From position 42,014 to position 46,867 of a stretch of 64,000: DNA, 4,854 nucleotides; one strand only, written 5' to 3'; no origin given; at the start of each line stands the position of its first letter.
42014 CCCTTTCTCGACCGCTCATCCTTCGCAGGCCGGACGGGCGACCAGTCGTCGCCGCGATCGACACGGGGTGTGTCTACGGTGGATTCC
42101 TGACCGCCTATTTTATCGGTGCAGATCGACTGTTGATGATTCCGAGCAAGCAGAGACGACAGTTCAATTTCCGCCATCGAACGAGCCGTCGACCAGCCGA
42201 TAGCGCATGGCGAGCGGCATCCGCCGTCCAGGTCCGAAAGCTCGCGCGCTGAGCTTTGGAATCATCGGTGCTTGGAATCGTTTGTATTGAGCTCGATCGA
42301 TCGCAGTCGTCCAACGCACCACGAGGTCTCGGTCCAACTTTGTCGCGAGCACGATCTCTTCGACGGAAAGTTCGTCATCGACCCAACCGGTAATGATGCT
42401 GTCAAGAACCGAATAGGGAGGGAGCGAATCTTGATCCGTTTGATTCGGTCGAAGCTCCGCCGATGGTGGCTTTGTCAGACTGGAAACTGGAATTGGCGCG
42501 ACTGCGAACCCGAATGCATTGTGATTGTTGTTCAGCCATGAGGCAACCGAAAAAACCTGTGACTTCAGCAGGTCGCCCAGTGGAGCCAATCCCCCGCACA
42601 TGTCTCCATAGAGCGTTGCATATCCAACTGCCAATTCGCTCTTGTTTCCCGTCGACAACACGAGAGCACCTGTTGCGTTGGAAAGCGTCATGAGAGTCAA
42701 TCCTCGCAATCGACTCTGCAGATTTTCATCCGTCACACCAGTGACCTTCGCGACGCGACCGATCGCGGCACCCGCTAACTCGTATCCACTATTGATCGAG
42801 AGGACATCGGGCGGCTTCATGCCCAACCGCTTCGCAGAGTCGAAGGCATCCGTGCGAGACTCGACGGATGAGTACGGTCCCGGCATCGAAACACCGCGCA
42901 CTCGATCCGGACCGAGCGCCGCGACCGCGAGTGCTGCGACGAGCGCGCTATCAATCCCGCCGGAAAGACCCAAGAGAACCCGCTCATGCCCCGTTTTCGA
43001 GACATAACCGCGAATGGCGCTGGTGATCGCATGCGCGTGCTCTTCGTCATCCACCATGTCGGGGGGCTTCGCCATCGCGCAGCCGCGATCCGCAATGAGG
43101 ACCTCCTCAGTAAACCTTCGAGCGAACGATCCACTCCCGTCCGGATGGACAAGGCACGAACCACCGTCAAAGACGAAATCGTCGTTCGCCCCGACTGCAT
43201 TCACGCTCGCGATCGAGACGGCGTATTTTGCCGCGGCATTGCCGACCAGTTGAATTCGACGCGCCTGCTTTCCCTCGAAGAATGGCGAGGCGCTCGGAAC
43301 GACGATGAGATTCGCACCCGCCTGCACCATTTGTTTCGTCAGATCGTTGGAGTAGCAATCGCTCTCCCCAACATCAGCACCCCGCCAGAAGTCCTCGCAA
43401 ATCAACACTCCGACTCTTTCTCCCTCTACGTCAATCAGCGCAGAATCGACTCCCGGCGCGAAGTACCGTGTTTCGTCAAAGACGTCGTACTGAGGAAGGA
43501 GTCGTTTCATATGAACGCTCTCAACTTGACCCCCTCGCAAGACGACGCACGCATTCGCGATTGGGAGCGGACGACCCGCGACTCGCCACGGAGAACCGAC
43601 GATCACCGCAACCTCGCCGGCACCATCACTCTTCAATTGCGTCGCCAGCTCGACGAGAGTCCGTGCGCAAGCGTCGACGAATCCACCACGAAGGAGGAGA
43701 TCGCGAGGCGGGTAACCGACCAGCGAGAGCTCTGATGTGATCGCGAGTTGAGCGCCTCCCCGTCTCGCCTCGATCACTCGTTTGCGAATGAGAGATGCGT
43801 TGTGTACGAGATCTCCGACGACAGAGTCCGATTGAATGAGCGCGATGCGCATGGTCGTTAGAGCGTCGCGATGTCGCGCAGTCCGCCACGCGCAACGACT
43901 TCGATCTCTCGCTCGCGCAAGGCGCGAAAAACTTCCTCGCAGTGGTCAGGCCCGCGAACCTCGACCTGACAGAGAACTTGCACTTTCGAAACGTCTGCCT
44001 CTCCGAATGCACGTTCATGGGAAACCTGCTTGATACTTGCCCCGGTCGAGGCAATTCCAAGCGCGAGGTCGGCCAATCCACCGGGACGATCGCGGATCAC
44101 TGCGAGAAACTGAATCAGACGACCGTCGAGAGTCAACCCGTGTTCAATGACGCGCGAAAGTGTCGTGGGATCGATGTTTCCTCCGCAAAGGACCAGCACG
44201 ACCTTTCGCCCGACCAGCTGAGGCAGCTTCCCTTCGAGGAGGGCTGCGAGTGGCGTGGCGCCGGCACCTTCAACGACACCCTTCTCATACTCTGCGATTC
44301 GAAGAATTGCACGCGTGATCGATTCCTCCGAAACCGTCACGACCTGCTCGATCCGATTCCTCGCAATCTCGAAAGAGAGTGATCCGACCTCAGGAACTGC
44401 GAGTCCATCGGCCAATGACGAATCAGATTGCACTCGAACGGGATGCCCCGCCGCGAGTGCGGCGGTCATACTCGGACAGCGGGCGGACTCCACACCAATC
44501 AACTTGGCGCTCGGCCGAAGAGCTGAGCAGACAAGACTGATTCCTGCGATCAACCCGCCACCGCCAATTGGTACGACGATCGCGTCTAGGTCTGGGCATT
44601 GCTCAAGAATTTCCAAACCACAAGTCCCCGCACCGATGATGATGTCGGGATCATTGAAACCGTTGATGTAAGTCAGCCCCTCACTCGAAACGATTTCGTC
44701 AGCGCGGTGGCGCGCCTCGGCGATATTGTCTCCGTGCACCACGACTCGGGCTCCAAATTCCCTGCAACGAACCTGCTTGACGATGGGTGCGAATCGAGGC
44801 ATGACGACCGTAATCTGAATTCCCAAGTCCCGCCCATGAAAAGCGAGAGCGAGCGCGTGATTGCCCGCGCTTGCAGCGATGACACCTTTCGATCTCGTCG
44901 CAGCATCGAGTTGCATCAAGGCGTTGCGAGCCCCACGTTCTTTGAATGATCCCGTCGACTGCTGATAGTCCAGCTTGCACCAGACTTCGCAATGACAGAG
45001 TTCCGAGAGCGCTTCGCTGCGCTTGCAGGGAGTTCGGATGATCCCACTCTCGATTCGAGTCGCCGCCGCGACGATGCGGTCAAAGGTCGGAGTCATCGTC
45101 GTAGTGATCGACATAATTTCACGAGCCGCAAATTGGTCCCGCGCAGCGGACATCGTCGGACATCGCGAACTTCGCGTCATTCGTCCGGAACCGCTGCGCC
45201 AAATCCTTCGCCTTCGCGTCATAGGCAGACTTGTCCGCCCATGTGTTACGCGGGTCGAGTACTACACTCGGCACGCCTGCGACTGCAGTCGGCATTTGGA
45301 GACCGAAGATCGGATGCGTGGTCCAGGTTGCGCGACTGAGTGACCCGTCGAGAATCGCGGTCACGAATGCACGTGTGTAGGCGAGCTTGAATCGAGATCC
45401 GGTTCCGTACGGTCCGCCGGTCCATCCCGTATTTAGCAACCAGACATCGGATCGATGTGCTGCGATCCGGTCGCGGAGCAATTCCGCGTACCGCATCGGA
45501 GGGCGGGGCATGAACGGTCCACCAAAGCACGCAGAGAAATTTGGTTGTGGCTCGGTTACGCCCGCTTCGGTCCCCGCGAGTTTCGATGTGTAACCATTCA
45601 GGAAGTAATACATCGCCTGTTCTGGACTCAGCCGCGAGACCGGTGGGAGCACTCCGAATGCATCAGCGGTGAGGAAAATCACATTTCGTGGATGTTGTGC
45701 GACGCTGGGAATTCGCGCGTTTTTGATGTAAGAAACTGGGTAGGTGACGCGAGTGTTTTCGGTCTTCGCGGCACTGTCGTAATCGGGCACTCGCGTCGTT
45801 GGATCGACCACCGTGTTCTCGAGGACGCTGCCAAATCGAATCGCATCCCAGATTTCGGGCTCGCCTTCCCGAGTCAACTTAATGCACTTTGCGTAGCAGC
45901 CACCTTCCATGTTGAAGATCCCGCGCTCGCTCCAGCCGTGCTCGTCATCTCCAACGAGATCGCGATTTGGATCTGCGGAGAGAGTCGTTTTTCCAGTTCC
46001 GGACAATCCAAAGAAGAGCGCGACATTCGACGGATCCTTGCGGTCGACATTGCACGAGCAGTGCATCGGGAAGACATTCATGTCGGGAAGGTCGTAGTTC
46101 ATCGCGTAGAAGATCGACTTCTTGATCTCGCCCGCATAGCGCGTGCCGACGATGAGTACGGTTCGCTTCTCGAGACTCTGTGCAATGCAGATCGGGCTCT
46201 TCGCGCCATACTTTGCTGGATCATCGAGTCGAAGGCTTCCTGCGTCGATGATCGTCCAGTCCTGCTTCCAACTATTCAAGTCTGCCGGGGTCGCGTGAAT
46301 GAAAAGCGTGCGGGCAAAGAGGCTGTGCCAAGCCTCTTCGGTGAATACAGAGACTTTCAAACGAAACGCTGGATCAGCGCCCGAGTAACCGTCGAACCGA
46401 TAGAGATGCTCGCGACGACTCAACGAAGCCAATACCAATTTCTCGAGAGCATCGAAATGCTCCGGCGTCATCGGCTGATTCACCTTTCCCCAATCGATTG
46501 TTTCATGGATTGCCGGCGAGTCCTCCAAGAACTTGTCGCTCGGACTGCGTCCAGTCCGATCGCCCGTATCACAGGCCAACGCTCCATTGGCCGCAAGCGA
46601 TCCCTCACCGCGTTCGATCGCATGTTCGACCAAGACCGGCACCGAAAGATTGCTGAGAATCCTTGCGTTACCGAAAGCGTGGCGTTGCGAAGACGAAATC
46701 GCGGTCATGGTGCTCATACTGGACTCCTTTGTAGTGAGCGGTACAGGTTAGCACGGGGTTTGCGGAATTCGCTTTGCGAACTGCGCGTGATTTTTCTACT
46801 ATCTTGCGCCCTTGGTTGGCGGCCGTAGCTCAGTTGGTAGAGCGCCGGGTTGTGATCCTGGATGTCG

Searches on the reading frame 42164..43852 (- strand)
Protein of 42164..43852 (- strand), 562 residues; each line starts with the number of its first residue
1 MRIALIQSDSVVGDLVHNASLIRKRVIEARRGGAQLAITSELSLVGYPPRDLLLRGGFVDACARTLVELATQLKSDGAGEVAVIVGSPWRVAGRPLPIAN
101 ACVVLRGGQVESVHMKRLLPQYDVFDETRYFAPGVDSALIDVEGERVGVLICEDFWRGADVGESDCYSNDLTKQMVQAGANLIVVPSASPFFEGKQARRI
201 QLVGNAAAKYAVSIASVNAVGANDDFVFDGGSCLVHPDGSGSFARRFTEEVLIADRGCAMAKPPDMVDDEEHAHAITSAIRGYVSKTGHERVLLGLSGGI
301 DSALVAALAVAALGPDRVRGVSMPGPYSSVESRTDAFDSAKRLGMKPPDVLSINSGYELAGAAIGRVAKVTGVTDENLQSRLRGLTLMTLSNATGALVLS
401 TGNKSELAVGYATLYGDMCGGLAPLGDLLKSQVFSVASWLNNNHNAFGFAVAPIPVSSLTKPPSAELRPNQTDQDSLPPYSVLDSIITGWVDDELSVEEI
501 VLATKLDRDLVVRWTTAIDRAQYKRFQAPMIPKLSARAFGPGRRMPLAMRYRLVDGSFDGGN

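Call 6: search_protein_families(library=pfam, proteins=[window:42164-43852:-], max_evalue=0.01)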
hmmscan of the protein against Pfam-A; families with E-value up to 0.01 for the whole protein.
window:42164-43852:- (562 aa): 2 families
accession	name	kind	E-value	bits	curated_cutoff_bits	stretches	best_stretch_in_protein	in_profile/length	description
PF02540.23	NAD_synthase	-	7.5e-64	215.6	21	1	275-527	4-241/242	NAD synthase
PF00795.27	CN_hydrolase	-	9.3e-14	51.8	23.2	1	2-255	1-245/256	Carbon-nitrogen hydrolase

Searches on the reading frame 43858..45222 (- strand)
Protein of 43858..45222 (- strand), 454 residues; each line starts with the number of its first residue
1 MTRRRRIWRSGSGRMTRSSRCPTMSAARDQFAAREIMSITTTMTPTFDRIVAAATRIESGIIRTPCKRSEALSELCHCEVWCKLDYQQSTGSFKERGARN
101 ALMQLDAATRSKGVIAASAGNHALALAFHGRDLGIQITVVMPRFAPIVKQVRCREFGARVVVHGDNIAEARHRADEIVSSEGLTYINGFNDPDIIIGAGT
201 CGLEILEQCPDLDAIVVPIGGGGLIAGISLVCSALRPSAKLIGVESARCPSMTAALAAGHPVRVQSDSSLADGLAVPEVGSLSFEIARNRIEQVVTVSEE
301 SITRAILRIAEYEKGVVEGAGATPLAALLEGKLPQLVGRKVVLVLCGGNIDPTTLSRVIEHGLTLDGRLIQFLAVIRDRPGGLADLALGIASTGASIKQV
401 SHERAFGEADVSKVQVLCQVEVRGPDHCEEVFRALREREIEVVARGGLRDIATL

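Call 6: search_protein_families(library=pfam, proteins=[window:43858-45222:-], max_evalue=0.01)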
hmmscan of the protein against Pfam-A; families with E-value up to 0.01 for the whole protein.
window:43858-45222:- (454 aa): 2 families
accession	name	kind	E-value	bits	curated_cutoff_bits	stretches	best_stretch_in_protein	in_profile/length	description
PF00291.31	PALP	-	3.5e-83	279.8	35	1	58-347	2-295/295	Pyridoxal-phosphate dependent enzyme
PF13291.12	ACT_4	-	0.0021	19.2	27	1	375-437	12-71/80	ACT domain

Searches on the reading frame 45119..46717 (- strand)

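Call 22: search_protein_families(library=pfam, proteins=[window:45119-46717:-], max_evalue=0.001)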
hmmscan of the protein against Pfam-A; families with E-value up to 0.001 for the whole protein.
window:45119-46717:- (532 aa): 1 family
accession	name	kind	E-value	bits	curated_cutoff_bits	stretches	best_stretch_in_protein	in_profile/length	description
PF01293.25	PEPCK_ATP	-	1.6e-204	680.3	26.5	1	19-484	2-464/465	Phosphoenolpyruvate carboxykinase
